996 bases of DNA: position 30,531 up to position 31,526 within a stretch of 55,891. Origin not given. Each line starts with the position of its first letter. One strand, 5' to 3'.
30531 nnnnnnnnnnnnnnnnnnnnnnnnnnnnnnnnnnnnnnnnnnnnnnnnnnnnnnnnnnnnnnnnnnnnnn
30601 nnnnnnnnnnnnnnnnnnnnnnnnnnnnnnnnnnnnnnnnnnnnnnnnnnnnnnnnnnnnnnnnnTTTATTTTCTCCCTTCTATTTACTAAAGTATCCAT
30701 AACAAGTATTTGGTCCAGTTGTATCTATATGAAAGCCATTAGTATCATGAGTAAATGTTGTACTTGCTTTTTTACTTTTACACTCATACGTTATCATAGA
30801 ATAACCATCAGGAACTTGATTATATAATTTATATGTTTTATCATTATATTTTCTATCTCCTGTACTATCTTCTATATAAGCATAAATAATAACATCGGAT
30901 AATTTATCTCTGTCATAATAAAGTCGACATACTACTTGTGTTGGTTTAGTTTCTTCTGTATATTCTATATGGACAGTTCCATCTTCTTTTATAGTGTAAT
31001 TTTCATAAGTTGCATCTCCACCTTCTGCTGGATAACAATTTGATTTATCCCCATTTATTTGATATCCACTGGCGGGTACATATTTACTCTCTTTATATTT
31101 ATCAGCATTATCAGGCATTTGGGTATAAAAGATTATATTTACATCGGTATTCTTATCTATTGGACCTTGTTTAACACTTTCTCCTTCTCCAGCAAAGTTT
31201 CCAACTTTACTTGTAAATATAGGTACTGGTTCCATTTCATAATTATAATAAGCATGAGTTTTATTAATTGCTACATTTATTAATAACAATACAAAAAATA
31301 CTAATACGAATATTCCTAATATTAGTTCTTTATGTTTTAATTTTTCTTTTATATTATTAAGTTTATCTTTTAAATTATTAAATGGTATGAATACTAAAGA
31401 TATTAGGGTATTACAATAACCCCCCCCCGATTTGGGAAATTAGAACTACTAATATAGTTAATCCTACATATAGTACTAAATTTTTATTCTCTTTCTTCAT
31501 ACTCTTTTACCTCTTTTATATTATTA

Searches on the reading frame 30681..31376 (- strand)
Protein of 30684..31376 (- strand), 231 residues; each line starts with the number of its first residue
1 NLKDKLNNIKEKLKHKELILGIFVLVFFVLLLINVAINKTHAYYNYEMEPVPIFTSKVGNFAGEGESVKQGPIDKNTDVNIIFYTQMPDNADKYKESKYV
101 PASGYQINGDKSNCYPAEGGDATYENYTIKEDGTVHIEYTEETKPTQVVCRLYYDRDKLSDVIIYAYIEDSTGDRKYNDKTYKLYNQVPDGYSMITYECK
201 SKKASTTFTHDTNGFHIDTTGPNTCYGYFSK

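Call 7: search_protein_families(library=pfam, proteins=[window:30681-31289:-], max_evalue=0.01)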
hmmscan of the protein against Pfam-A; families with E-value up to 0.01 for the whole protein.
window:30681-31289:- (202 aa): 0 families

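Call 16: search_protein_families(library=ncbifam, proteins=[window:30684-31376:-], max_evalue=1)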
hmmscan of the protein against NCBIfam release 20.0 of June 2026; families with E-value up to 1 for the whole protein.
seq(231 aa): 0 families

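Call 31: find_homologous_proteins(query=window:30684-31376:-, max_evalue=0.001)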
Query seq(231 aa) (231 aa): 67 proteins with E <= 0.001 among 129 candidates.
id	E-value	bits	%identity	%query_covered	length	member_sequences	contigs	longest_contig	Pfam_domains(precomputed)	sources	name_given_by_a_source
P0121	1.5e-132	458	100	87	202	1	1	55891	-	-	-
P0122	3.2e-119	415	85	89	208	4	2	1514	-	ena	-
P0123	4.0e-118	411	92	85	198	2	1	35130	-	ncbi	-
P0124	1.4e-110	386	75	97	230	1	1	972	-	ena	-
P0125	1.8e-109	383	85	87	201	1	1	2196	-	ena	-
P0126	9.2e-108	377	78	92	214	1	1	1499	-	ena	-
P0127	3.5e-106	372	74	100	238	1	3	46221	-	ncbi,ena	-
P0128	5.1e-105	368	82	87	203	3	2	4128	-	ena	-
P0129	9.2e-103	361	72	97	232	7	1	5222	-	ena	-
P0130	9.6e-102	357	76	90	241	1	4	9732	-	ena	-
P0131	4.5e-100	352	70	100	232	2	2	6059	-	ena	-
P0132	1.5e-99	350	77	83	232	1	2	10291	-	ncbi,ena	-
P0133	1.4e-96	340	70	100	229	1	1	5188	-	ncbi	-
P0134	2.3e-96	340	68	100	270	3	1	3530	-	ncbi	-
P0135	1.2e-94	334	70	100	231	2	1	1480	-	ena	-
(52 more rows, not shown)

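Call 46: predict_structure(alignment_id=A3)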
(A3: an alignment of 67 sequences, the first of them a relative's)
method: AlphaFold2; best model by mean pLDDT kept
length: 202 residues; sequences in the alignment: 67
mean_pLDDT: 69.0   pTM: 0.49
mean pLDDT of the five models: 69.0, 67.4, 67.2, 64.6, 63.6
residues with pLDDT >= 90: 46; 70-90: 70; 50-70: 38; < 50: 48
segments of 3 or more residues with pLDDT < 50: 1-46
pLDDT, mean of each block of 10 residues (from residue 1): 43 29 28 29 52 79 78 76 67 57 63 63 79 87 93 91 93 88 90 89 94
secondary structure, 60 per line:
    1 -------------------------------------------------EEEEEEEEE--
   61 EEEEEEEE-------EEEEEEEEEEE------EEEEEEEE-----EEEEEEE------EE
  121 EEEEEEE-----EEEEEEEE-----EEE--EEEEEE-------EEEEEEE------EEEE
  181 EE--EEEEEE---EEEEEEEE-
elements in order: E50-58 E61-68 E76-86 E93-100 E106-112 E119-127 E133-140 E146-148 E151-156 E164-170 E177-182 E185-190 E194-201

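Call 50: fold_search(model_id=the predicted structure, library=pdb)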
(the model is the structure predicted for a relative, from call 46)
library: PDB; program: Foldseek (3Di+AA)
matches with E <= 10: 637; with E <= 0.001: 0
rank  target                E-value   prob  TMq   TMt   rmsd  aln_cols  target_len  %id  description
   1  8egw_B                2.8e-02  0.14  0.15  0.08  19.5       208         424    8  Complex of Fat4(EC1-4) bound to Dchs1(EC1-3) (released 2023-02-22)
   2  4zpn_B                3.8e-02  0.12  0.14  0.10  17.3       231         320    6  Crystal Structure of Protocadherin Gamma C5 EC1-3 with extended N-terminus (released 2015-10-28)
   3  6e6b_A                4.0e-02  0.08  0.11  0.05  20.5       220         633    8  Crystal structure of the Protocadherin GammaB4 extracellular domain (released 2019-04-10)
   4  5dzx_B                4.5e-02  0.07  0.11  0.07  19.2       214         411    8  Protocadherin beta 6 extracellular cadherin domains 1-4 (released 2016-05-04)
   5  5dzy_A                5.4e-02  0.08  0.13  0.08  19.6       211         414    9  Protocadherin beta 8 extracellular cadherin domains 1-4 (released 2016-05-04)
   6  4zpn_A                6.1e-02  0.09  0.13  0.09  17.7       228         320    6  Crystal Structure of Protocadherin Gamma C5 EC1-3 with extended N-terminus (released 2015-10-28)
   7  6vfu_B                6.1e-02  0.09  0.11  0.06  18.3       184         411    6  Crystal structure of human protocadherin 19 EC1-EC4 (released 2020-03-11)
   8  5dzx_A                6.5e-02  0.06  0.10  0.06  19.6       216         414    9  Protocadherin beta 6 extracellular cadherin domains 1-4 (released 2016-05-04)
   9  5dzy_B                9.8e-02  0.07  0.12  0.07  20.1       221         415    7  Protocadherin beta 8 extracellular cadherin domains 1-4 (released 2016-05-04)
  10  4zpo_A                1.0e-01  0.04  0.10  0.08  17.2       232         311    6  Crystal Structure of Protocadherin Gamma C5 EC1-3 (released 2015-10-28)
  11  5dzy_C                1.2e-01  0.04  0.11  0.06  20.0       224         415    7  Protocadherin beta 8 extracellular cadherin domains 1-4 (released 2016-05-04)
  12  8rx2_B                1.3e-01  0.10  0.17  0.19  15.9       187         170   10  Domains 1 and 2 of Sap S-layer protein from Bacillus anthracis (released 2024-11-20)
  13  4gy4_B                1.4e-01  0.04  0.11  0.09  18.0       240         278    8  Role of the biradical intermediate observed during the turnover of SLAC: A two-domain laccase from Streptomyces coelic (released 2012-09-19)
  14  5dzy_E                1.5e-01  0.06  0.12  0.07  20.6       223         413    8  Protocadherin beta 8 extracellular cadherin domains 1-4 (released 2016-05-04)
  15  9ix9_D                1.6e-01  0.05  0.12  0.10  18.7       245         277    6  Mutant H286T Crystal Structure of Two-domain bacterial laccase from the actinobacterium Streptomyces carpinensis VKM A (released 2025-08-06)
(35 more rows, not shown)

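Call 56: search_protein_families(library=ncbifam, proteins=[P0127, P0134], max_evalue=10)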
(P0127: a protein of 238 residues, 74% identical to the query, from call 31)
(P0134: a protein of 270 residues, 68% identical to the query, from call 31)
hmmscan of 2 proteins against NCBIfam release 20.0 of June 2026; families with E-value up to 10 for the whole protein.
P0127 (238 aa): 1 family
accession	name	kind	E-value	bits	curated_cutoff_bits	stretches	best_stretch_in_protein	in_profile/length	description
NF047510.1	LIC_10190_fam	subfamily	1.1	7.9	100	1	4-47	80-124/424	LIC_10190 family membrane protein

P0134 (270 aa): 2 families
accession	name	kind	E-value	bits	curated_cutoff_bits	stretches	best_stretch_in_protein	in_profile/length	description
NF053582.1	motif_MiiA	domain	0.66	9.7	24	1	170-180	3-13/27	MiiA motif-containing surface protein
NF045849.1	ICE_MMCAP2_0565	equivalog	0.82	9.4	40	1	11-78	14-78/80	Mbov_0395 family pilin-like conjugal transfer protein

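Call 68: search_protein_representatives(alignment_id=A3)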
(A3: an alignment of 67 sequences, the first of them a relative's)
Query: 67 sequences, 226 profile positions. Proteins with E-value up to 0.001 (for the whole library): 126; up to 1e-10: 62; up to 1e-30: 23. The best 126 are listed.
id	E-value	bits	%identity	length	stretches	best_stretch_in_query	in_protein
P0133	8.5e-102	355.8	-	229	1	1-225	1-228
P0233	1.8e-78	279.5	-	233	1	6-225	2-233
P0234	1.3e-77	276.7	-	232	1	2-225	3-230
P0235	4.7e-71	255.2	-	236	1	1-225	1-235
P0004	7.3e-63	228.4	-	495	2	59-225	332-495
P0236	3.6e-62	226.2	-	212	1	6-224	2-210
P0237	1.0e-57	211.6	-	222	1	2-225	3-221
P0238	2.2e-56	207.2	-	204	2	109-225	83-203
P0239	9.1e-52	192.1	-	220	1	7-225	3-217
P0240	9.5e-50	185.5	-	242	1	5-225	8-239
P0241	2.6e-48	180.8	-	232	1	2-225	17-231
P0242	5.9e-48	179.7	-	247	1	5-225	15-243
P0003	7.2e-48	179.4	-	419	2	58-149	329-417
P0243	7.5e-47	176.0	-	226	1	8-225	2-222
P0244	4.2e-44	167.1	-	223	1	4-225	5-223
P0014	2.0e-10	56.9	-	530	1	1-72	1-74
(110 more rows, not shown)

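Call 87: search_solved_structures(query=A3, max_evalue=10)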
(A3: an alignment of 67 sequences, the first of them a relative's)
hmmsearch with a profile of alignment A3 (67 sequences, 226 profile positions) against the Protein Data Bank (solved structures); distinct sequences matched with E-value up to 10: 3.
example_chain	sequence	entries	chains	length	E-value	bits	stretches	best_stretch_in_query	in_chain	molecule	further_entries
5mui_A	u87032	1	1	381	0.084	15.5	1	58-130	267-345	Beta-galactosidase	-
5mt2_A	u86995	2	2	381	0.084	15.5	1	58-130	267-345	Beta-galactosidase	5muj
7y7o_A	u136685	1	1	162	0.15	14.7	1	119-164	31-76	Endoribonuclease YbeY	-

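Call 98: find_related_loci(query=A3, collection=viral_contigs, flank=3000)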
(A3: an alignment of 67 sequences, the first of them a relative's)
Query A3 (202 aa) in viral_contigs; peptide patterns used: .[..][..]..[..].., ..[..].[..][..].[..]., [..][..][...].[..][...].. (x = any residue, [..] = any of these).
102 stretches matched a pattern, but none encodes a relative of the query by tblastn (E <= 1e-3).
